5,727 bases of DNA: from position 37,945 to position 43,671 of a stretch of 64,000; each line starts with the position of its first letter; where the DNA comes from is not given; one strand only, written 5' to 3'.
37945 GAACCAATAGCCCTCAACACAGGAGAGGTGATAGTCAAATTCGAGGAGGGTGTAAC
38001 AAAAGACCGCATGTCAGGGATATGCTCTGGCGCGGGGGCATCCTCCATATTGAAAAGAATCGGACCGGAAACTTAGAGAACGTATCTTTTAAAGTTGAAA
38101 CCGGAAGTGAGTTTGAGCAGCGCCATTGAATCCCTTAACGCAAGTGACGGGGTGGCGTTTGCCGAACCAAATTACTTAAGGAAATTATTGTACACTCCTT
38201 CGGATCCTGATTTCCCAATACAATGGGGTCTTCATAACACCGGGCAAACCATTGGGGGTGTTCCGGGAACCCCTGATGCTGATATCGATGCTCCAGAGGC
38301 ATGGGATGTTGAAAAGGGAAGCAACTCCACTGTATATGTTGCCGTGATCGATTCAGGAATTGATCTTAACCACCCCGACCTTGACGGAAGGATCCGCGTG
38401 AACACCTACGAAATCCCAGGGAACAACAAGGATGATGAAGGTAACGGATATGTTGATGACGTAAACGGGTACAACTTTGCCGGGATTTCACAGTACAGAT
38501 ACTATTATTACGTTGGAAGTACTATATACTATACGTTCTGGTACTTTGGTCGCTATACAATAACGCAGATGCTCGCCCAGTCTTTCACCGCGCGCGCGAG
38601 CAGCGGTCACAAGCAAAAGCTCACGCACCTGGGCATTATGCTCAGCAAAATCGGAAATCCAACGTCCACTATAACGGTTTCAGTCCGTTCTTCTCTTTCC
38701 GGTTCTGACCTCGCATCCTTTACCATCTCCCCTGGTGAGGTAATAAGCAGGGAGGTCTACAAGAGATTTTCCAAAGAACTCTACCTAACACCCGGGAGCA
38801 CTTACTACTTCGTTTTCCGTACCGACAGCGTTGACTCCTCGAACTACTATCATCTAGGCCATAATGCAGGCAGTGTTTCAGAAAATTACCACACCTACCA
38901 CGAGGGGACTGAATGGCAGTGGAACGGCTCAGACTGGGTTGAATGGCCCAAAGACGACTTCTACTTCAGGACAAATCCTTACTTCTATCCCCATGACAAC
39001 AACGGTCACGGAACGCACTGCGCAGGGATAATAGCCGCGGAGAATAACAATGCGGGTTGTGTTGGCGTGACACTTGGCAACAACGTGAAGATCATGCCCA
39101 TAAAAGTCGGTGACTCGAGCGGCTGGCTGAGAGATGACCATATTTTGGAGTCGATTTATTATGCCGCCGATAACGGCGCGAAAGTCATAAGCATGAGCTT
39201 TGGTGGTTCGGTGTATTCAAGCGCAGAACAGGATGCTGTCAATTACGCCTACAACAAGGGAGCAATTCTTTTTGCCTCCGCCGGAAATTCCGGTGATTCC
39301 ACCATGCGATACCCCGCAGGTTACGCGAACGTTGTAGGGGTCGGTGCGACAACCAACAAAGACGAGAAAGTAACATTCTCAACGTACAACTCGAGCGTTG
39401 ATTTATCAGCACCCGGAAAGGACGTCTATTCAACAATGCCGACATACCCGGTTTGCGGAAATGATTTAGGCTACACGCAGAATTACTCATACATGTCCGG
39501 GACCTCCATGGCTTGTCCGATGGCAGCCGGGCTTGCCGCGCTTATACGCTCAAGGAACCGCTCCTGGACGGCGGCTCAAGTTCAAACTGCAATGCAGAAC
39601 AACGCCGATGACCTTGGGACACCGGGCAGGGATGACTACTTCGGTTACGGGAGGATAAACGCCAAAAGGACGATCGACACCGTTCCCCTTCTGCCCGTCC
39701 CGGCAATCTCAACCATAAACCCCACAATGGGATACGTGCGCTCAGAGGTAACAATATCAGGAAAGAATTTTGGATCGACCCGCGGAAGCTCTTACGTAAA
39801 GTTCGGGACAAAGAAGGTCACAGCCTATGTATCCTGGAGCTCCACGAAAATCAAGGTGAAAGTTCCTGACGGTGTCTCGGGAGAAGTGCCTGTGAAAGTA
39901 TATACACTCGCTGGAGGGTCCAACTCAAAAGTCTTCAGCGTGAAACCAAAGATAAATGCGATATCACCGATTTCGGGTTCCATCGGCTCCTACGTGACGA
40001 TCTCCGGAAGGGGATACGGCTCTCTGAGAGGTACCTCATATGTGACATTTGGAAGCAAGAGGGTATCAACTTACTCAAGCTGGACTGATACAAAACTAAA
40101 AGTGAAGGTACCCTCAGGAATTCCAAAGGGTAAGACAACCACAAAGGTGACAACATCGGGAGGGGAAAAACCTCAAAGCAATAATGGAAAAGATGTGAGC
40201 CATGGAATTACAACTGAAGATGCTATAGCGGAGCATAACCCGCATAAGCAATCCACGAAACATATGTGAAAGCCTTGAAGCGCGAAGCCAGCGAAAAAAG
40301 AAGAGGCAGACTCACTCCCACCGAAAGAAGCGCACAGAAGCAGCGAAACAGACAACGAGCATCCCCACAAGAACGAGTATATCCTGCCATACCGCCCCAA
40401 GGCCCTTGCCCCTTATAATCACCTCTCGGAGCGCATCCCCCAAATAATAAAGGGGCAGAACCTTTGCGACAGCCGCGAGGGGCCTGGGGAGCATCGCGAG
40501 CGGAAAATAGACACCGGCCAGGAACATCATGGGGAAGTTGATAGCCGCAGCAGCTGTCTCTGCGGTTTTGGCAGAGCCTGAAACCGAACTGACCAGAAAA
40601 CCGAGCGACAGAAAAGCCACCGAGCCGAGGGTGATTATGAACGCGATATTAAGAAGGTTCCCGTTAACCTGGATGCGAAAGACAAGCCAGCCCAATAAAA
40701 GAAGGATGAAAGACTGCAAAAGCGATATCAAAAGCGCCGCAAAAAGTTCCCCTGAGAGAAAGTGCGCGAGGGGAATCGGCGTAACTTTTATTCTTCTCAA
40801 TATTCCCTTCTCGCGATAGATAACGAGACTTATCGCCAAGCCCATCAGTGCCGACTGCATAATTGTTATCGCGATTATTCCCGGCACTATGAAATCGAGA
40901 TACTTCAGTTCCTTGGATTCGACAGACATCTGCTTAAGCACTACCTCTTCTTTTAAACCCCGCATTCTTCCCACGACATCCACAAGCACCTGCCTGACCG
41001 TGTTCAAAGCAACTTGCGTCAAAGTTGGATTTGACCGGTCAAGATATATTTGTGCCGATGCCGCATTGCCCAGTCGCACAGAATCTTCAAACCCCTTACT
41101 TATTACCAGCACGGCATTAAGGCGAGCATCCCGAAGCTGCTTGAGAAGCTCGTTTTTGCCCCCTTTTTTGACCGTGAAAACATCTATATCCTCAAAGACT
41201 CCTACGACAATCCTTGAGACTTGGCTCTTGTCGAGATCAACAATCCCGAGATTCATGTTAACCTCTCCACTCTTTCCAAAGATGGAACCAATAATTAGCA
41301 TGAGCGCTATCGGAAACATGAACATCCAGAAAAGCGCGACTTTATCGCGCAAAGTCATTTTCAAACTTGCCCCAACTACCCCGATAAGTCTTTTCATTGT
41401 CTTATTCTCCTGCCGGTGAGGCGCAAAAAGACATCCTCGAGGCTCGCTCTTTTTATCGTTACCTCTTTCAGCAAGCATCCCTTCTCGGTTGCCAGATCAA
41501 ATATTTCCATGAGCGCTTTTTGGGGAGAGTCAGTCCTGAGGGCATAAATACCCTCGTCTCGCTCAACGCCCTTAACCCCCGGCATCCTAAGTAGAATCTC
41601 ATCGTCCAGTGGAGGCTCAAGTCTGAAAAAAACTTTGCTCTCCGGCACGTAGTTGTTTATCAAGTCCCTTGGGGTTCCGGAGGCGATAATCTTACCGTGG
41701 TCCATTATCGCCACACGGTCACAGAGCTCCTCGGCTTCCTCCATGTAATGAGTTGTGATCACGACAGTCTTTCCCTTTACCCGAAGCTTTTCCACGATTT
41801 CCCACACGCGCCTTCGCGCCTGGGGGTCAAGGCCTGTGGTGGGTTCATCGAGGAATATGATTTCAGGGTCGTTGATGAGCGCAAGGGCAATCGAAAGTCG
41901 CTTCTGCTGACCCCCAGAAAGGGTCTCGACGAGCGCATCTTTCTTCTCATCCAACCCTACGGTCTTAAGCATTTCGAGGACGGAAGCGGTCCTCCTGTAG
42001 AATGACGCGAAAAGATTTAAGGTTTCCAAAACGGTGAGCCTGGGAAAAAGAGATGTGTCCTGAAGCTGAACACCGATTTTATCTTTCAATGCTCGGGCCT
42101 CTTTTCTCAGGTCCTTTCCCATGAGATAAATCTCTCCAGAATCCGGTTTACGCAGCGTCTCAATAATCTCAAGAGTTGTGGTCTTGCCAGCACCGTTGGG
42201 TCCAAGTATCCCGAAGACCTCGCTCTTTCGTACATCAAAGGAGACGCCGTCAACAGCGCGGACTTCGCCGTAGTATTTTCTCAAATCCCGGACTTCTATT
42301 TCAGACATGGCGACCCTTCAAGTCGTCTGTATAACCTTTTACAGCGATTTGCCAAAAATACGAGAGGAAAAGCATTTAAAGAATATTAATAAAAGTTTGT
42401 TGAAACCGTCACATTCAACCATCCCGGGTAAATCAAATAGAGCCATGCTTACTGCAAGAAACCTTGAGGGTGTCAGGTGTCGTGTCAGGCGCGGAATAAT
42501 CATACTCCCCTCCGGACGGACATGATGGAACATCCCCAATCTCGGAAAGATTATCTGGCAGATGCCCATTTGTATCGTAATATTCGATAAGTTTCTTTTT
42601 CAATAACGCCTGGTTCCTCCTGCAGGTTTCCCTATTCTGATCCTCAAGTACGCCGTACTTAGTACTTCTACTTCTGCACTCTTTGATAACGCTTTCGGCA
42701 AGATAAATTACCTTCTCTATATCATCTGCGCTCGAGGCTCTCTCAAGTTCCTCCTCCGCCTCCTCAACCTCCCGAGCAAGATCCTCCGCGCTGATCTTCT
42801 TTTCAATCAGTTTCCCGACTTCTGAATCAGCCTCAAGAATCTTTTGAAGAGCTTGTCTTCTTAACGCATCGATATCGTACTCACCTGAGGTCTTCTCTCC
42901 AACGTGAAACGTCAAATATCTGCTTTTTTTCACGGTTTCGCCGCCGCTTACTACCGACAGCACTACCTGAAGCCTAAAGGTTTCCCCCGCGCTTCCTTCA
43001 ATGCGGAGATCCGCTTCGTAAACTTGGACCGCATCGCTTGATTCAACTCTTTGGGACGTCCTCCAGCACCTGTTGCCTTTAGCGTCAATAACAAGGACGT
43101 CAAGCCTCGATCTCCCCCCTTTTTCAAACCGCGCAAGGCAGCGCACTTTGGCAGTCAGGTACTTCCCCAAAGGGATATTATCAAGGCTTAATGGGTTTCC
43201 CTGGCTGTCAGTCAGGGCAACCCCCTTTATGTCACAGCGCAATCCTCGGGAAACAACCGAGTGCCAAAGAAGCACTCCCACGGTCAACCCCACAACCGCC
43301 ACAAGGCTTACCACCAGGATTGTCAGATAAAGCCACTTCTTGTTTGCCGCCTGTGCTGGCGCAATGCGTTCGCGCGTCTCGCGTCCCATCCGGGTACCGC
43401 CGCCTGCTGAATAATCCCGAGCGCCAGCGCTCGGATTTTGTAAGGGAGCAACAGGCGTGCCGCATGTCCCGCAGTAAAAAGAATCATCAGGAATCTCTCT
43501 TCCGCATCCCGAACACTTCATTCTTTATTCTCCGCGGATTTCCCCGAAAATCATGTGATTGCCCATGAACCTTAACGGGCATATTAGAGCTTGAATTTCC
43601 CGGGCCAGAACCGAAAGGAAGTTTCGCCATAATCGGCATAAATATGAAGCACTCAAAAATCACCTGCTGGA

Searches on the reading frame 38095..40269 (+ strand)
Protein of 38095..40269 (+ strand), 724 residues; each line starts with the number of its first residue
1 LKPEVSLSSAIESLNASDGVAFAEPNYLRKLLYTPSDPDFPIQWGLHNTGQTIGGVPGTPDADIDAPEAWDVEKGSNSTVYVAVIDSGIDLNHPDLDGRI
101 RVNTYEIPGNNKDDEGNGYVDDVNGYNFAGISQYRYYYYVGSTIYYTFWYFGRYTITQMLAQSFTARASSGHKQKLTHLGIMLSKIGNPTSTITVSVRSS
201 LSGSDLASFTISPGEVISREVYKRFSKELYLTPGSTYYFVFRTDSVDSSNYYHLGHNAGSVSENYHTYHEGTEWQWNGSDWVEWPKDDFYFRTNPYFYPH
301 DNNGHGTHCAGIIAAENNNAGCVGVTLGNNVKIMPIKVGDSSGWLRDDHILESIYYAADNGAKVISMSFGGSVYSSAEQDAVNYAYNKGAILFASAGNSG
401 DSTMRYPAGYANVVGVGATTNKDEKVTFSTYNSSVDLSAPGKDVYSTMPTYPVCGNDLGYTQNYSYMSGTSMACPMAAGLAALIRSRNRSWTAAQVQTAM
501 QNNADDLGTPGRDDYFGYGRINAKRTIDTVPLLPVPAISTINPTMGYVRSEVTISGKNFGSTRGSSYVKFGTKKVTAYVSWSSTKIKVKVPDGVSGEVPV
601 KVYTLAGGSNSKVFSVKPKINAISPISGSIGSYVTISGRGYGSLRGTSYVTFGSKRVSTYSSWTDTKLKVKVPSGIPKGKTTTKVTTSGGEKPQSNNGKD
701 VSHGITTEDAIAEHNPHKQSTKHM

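Call 14: search_protein_families(library=pfam, proteins=[window:38095-40269:+], max_evalue=0.001)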
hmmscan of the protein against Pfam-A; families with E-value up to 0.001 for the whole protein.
window:38095-40269:+ (724 aa): 2 families
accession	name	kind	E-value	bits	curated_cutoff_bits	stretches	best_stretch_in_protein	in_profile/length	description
PF00082.27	Peptidase_S8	-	5e-57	193.8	21.8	1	78-519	2-288/288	Subtilase family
PF01833.30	TIG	-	4.5e-21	75.1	20.9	2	536-606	1-72/84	IPT/TIG domain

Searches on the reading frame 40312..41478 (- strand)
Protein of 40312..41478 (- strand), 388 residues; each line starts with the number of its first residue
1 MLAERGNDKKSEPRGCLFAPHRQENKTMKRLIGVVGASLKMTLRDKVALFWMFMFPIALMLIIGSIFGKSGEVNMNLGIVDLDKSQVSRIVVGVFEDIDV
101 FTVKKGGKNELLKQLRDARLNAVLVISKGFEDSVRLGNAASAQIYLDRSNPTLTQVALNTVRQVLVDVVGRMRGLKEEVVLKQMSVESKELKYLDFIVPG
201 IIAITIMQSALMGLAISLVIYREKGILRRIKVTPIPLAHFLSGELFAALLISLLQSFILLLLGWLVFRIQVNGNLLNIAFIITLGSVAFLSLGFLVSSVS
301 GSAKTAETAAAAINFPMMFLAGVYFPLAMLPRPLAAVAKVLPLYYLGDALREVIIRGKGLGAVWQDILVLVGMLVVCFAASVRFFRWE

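Call 14: search_protein_families(library=pfam, proteins=[window:40312-41478:-], max_evalue=0.001)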
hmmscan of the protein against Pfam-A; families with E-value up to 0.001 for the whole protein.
window:40312-41478:- (388 aa): 2 families
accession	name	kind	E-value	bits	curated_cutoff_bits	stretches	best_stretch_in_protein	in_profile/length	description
PF12698.13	ABC2_membrane_3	-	1.3e-49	169.6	31.6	1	47-382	2-346/347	ABC-2 family transporter protein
PF01061.29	ABC2_membrane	-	1.8e-27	96.7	26.9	1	193-354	51-210/211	ABC-2 type transporter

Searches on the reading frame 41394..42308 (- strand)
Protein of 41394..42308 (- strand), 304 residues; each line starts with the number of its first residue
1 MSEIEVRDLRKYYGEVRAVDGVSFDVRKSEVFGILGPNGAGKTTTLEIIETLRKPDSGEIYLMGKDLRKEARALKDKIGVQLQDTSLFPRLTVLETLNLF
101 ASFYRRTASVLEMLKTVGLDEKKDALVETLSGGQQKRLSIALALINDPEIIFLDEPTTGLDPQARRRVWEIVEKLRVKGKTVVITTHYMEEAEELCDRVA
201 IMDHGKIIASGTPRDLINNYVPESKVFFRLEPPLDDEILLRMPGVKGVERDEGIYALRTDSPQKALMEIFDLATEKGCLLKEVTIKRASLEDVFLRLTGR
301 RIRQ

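Call 14: search_protein_families(library=pfam, proteins=[window:41394-42308:-], max_evalue=0.001)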
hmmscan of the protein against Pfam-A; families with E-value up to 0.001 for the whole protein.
window:41394-42308:- (304 aa): 6 families
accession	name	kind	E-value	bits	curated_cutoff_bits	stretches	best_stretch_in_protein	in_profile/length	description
PF00005.33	ABC_tran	-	1e-35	123.7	25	1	20-158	2-137/137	ABC transporter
PF13304.12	AAA_21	-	1.9e-14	54.9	27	1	129-187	237-298/304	AAA domain, putative AbiEii toxin, Type IV TA system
PF02463.25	SMC_N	-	2.4e-07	30.9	40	1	108-195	121-208/220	RecF/RecN/SMC N terminal domain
PF13732.12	DrrA1-3_C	-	2.4e-06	28.6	27.4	1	228-297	15-80/81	ATP-binding protein DrrA1-3-like, C-terminal domain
PF13175.12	AAA_15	-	4.7e-06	26.9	32.1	0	33-99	27-79/374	AAA ATPase domain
PF13476.12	AAA_23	-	0.00011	23.3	27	1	12-49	10-39/201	AAA domain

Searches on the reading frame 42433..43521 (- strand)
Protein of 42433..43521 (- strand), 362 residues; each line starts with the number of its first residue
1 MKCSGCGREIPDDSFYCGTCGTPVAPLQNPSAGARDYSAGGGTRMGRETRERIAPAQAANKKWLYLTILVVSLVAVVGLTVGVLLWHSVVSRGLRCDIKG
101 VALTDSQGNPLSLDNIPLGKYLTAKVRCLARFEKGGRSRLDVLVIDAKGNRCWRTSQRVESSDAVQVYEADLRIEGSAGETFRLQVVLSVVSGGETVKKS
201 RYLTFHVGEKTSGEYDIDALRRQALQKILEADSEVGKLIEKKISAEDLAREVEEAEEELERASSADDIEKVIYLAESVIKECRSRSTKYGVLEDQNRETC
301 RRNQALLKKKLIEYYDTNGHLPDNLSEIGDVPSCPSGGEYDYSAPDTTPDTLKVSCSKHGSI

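Call 14: search_protein_families(library=pfam, proteins=[window:42433-43521:-], max_evalue=0.001)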
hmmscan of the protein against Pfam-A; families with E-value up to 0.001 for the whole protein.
window:42433-43521:- (362 aa): 1 family
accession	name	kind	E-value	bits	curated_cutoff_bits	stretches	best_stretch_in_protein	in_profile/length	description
PF12773.13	DZR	-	7.7e-05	23.2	27.3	1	3-25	1-23/45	Double zinc ribbon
